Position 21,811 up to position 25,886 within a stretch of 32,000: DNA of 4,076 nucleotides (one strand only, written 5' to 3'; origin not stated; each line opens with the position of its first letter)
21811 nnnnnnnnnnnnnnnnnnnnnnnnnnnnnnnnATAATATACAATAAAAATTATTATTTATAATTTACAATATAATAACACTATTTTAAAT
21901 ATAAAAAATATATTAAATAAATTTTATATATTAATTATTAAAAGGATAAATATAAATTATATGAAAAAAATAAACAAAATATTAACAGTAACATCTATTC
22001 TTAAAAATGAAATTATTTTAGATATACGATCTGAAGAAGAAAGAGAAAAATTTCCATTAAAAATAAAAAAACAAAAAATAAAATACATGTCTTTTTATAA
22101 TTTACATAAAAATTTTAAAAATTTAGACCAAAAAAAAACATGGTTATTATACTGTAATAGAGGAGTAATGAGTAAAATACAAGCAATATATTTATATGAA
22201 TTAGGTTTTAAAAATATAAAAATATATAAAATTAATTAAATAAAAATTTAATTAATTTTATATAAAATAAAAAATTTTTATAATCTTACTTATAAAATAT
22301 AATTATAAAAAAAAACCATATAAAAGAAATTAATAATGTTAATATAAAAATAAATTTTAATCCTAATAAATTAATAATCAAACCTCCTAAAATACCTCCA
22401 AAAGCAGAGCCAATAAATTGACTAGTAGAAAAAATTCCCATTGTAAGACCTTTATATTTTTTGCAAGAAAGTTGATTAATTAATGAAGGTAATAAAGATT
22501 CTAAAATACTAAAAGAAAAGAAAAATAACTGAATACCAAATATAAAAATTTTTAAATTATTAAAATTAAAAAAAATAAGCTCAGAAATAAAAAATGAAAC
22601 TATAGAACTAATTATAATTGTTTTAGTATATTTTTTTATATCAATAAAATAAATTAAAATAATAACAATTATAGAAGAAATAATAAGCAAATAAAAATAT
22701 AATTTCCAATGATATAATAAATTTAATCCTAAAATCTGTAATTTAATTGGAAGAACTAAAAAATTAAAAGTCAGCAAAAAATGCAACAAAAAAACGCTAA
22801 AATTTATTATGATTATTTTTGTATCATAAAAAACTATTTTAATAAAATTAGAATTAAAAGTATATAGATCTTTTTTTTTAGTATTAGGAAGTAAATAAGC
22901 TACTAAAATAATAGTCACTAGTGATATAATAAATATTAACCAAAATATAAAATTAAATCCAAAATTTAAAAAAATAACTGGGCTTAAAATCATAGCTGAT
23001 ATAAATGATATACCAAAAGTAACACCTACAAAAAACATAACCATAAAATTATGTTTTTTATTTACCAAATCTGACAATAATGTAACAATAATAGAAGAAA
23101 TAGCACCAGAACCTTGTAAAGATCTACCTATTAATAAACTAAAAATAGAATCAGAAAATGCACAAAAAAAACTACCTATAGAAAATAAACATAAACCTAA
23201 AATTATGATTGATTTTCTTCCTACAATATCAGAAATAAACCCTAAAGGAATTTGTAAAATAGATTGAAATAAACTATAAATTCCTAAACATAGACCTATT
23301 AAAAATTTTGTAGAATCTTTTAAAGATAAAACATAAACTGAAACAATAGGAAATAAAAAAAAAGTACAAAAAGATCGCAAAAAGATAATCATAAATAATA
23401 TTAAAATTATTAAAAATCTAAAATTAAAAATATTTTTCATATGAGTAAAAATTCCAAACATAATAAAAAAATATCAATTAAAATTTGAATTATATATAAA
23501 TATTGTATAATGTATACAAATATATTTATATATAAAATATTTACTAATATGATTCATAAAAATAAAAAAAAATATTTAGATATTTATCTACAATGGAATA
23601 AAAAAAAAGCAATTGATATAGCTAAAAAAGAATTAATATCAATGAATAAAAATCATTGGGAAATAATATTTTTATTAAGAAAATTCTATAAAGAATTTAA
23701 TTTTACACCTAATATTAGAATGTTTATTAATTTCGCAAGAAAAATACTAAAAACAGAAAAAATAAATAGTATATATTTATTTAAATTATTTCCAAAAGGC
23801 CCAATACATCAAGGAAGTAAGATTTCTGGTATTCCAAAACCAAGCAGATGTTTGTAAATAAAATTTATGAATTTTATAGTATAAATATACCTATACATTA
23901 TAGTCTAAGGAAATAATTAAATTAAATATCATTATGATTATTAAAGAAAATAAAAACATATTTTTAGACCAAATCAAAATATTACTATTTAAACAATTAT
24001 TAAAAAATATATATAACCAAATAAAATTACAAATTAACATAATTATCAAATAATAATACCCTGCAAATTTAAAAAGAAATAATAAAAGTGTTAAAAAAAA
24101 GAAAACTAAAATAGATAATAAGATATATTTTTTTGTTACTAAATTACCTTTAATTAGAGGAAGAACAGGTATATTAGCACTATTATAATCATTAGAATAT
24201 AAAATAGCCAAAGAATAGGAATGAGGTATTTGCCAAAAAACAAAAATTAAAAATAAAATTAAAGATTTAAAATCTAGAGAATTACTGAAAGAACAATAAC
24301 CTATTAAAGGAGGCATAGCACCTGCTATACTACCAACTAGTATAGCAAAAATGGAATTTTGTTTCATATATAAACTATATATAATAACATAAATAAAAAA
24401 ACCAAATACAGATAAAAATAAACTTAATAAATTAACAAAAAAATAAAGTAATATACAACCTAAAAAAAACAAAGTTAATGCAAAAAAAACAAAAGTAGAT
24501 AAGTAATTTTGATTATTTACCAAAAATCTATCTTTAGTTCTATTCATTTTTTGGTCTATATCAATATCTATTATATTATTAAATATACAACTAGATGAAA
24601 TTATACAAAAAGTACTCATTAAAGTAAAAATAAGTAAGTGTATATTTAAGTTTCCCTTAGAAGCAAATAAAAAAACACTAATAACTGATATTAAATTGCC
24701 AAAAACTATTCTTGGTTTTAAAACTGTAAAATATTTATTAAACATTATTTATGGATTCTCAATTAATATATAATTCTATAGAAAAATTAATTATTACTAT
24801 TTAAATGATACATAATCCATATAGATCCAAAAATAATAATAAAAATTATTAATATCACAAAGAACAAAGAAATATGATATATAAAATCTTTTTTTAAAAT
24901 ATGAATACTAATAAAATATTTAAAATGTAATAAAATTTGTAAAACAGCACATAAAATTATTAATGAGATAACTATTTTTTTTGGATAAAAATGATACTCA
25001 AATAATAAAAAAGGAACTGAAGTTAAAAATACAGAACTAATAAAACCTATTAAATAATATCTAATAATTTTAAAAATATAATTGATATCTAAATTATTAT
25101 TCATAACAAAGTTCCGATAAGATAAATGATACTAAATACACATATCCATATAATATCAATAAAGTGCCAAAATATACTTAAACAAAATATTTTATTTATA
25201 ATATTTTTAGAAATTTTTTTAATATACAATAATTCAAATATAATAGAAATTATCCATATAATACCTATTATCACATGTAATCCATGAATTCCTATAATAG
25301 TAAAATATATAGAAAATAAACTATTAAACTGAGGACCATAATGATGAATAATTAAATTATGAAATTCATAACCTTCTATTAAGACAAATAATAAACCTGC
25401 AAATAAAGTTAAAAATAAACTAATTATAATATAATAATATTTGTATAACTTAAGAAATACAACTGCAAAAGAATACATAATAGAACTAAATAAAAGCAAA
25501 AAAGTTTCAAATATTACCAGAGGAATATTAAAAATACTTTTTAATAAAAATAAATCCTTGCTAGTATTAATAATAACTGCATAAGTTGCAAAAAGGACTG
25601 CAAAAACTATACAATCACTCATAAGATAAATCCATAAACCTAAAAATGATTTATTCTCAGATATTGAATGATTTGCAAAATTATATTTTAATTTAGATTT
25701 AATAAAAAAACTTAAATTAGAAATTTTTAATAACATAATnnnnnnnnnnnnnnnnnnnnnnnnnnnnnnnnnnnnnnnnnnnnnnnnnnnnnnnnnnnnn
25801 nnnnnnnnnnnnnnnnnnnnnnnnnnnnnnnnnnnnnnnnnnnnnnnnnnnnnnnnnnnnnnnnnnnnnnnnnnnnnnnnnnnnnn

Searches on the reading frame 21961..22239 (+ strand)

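Call 29: search_protein_families(library=ncbifam, proteins=[window:21961-22239:+], max_evalue=0.00001)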
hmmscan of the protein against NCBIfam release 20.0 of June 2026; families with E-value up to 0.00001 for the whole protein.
window:21961-22239:+ (92 aa): 1 family
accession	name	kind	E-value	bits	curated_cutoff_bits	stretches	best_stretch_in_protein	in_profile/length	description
TIGR04271.1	ThiI_C_thiazole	equivalog_domain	8.7e-31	106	70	1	4-90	14-100/101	thiazole biosynthesis protein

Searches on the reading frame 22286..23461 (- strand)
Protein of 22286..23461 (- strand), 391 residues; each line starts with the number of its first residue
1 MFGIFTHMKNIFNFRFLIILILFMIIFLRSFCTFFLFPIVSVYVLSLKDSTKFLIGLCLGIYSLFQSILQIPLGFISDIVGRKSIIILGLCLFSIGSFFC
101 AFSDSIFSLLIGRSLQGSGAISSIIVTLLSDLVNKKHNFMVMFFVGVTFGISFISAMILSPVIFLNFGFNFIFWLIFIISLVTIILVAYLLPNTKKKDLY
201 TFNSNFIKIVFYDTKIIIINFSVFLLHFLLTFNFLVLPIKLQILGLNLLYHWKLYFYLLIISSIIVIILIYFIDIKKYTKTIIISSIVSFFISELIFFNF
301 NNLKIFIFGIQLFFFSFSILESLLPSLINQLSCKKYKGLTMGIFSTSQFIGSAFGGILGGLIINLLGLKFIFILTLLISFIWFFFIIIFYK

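Call 29: search_protein_families(library=ncbifam, proteins=[window:22286-23461:-], max_evalue=0.00001)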
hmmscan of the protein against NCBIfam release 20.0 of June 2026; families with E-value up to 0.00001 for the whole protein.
window:22286-23461:- (391 aa): 20 families
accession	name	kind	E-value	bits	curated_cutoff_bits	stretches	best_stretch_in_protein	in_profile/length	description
TIGR00880.1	2_A_01_02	superfamily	2.2e-18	66.7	131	1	56-194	1-141/141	multidrug resistance protein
NF008314.0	PRK11102.1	equivalog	1.7e-15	57.2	303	1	15-198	8-192/396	Bcr/CflA family multidrug efflux MFS transporter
TIGR00710.1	efflux_Bcr_CflA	subfamily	7.6e-13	48.6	200.9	1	16-201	4-190/385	Bcr/CflA family efflux MFS transporter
TIGR00895.1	2A0115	subfamily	1.4e-12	47.3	418.55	1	73-194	72-195/398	aromatic acid/H+ symport family MFS transporter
NF052222.1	UridTportUriT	equivalog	1.2e-11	44.2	600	1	50-203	42-197/463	uridine transporter UriT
NF012174.0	tet_MFS_A_B_C_D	equivalog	3.4e-10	39.3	475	1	19-226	4-213/382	Tet(A)/Tet(B)/Tet(C) family tetracycline efflux MFS transporter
NF033134.0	cmlA_floR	equivalog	3.9e-10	39.7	450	1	28-211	21-206/388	CmlA/FloR family chloramphenicol efflux MFS transporter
TIGR00711.1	efflux_EmrB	subfamily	7.8e-10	38.1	230.2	1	70-203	53-189/485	DHA2 family efflux MFS transporter permease subunit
NF008270.1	PRK11043.1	equivalog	4.4e-09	35.9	430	1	52-198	39-187/382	purine nucleoside transporter PunC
NF007782.0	PRK10473.1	subfamily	1.2e-07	31.2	417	1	74-382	59-374/394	MdtL family multidrug efflux MFS transporter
NF008586.0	PRK11551.1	equivalog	1.4e-07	30.9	410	1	74-198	71-197/406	3-(3-hydroxy-phenyl)propionate transporter MhpT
NF007799.0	PRK10504.1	subfamily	5.2e-07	28.9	426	1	29-197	22-191/471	multidrug transporter subunit MdtD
NF012169.0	qepA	equivalog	6.1e-07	28.4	1075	1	47-199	51-205/511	fluoroquinolone efflux MFS transporter QepA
NF053813.1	MFS_TcaB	equivalog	6.7e-07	28.4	475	1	52-235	40-223/396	putative multidrug effflux MFS transporter TcaB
NF011571.1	PRK14995.1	subfamily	1.1e-06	27.7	701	0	18-293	10-271/493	SmvA family efflux MFS transporter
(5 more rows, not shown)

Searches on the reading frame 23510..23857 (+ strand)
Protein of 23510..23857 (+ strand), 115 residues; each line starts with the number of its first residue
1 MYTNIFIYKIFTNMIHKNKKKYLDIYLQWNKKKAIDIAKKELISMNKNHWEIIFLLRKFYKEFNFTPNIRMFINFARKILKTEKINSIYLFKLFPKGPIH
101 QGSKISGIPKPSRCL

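Call 29: search_protein_families(library=ncbifam, proteins=[window:23510-23857:+], max_evalue=0.00001)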
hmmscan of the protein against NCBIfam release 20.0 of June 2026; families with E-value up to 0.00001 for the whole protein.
window:23510-23857:+ (115 aa): 2 families
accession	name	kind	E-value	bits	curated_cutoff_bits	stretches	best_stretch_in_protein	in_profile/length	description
TIGR03342.1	dsrC_tusE_dsvC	subfamily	5.6e-32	110.3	53.5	1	13-115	6-108/108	TusE/DsrC/DsvC family sulfur relay protein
NF008562.0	PRK11508.1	equivalog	7.3e-28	96.9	191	1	14-115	8-109/109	sulfurtransferase TusE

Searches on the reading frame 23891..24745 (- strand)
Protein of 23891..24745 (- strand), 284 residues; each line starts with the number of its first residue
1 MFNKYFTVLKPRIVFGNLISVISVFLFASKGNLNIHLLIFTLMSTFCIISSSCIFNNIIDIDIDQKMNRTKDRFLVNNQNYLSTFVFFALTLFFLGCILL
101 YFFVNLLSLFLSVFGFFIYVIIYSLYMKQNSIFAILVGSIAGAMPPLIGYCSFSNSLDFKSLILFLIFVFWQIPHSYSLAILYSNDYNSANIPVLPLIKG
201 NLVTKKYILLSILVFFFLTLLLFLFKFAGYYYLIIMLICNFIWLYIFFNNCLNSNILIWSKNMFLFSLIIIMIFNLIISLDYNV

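Call 30: search_protein_families(library=ncbifam, proteins=[window:23891-24745:-], max_evalue=0.00001)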
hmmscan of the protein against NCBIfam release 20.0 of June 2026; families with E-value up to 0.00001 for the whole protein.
window:23891-24745:- (284 aa): 7 families
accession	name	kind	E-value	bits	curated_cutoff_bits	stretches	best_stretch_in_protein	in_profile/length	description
NF003348.0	PRK04375.1-1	equivalog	7.4e-95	317.7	285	1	1-283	2-284/292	heme o synthase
TIGR01473.1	cyoE_ctaB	equivalog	5e-77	259.4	210.3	1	4-281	2-280/281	heme o synthase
NF003349.0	PRK04375.1-2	equivalog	4.4e-59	200.2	246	1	3-276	26-304/318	heme o synthase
TIGR01474.1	ubiA_proteo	equivalog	7.6e-14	51.9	275.45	1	23-244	26-247/282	4-hydroxybenzoate octaprenyltransferase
NF009523.0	PRK12884.1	equivalog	3.1e-09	36.4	269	1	3-265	5-264/279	prenyltransferase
NF009524.0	PRK12886.1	equivalog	3.8e-08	33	387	1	23-245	29-248/291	prenyltransferase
TIGR01475.1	ubiA_other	subfamily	1e-06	28.4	180.8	1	17-275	17-278/282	UbiA-like polyprenyltransferase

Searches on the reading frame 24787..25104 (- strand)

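Call 30: search_protein_families(library=ncbifam, proteins=[window:24787-25104:-], max_evalue=0.00001)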
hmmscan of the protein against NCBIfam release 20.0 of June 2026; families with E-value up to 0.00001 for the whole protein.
window:24787-25104:- (105 aa): 2 families
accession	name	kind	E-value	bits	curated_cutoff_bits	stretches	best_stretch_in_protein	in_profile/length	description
TIGR02847.1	CyoD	equivalog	3.5e-22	78.7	81.45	1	15-104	5-94/96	cytochrome o ubiquinol oxidase subunit IV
NF007878.0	PRK10582.1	equivalog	1.1e-16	60.9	144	1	15-104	16-105/109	cytochrome o ubiquinol oxidase subunit IV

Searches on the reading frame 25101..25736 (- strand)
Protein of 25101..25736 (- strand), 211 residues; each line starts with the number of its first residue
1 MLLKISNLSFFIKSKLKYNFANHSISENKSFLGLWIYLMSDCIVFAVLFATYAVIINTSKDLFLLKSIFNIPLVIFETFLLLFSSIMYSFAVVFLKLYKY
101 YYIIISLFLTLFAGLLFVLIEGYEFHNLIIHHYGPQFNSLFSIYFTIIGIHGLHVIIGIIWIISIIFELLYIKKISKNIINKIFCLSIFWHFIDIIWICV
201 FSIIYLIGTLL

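Call 30: search_protein_families(library=ncbifam, proteins=[window:25101-25736:-], max_evalue=0.00001)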
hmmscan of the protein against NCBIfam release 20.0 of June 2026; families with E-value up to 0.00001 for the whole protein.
window:25101-25736:- (211 aa): 4 families
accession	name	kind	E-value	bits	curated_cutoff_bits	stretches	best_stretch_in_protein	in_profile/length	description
TIGR02842.1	CyoC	equivalog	1.4e-55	188.4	223.75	1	31-209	2-179/180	cytochrome o ubiquinol oxidase subunit III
NF007944.0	PRK10663.1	equivalog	1.1e-53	182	340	1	19-210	15-204/204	cytochrome o ubiquinol oxidase subunit III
TIGR02897.1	QoxC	equivalog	3.1e-31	109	239.9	1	30-209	10-189/190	cytochrome aa3 quinol oxidase subunit III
NF050119.1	aa3_CtaE_Actin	exception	2.1e-24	86.8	190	1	28-207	9-189/190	aa3-type cytochrome oxidase subunit III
